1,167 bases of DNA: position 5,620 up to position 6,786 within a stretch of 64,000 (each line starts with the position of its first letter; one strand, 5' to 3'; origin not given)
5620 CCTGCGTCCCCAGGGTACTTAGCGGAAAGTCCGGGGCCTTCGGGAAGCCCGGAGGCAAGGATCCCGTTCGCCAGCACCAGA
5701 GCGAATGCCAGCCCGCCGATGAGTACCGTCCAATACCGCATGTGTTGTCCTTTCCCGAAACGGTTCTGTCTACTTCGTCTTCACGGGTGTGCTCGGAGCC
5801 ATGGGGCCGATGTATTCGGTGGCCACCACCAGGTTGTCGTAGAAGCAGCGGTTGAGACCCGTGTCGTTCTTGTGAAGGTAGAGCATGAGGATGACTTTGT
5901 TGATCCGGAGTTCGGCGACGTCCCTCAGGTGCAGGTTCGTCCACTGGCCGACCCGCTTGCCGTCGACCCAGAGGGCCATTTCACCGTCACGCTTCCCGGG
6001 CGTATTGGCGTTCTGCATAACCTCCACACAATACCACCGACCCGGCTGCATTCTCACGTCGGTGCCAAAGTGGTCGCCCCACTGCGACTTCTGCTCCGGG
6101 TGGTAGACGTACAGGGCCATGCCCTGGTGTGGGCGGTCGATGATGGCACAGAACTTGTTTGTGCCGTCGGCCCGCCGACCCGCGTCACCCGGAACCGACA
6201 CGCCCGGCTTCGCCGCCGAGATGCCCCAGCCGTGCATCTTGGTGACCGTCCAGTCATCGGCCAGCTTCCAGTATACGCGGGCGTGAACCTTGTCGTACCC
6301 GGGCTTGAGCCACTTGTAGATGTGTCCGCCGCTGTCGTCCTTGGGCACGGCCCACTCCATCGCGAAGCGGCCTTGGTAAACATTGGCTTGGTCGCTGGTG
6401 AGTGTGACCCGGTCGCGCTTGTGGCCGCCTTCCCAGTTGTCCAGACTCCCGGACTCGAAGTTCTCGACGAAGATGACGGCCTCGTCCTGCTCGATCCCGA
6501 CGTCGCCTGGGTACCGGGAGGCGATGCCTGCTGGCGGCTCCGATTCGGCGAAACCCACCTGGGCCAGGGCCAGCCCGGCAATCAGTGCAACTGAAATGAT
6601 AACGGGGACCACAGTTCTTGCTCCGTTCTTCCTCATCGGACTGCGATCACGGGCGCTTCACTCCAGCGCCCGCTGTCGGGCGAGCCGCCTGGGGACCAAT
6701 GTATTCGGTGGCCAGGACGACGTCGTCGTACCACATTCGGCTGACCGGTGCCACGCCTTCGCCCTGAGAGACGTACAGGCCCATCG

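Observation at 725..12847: Twelve-gene, 12-kb co-directional array: 11 tandem secreted paralogs of an unrecognised family plus one CN-hydrolase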

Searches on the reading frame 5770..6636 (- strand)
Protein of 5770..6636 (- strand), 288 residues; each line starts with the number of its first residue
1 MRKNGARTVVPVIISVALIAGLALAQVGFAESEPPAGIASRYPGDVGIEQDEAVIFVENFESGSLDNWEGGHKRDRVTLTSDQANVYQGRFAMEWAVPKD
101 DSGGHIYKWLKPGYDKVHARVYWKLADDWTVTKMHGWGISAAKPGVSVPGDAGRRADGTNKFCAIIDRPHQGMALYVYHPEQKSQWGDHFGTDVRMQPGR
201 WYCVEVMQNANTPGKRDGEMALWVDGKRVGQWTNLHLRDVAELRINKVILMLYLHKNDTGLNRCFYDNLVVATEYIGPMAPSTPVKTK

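Call 3: search_protein_families(library=pfam, proteins=[window:5770-6636:-], max_evalue=1)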
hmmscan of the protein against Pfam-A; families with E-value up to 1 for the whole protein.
window:5770-6636:- (288 aa): 3 families
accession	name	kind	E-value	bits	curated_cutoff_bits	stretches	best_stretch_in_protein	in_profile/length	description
PF21294.4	Polysacc_lyase_14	-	2.2e-05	24.7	27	1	194-250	135-191/215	Polysaccharide lyase 14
PF14099.13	Polysacc_lyase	-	0.0024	18.2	29.9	1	60-240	1-183/210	Polysaccharide lyase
PF02018.23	CBM_4_9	-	0.079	13.8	25.9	1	53-93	2-39/136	Carbohydrate binding domain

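Call 4: search_protein_families(library=ncbifam, proteins=[window:5770-6636:-], max_evalue=1)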
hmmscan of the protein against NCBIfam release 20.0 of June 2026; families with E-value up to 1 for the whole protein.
window:5770-6636:- (288 aa): 0 families
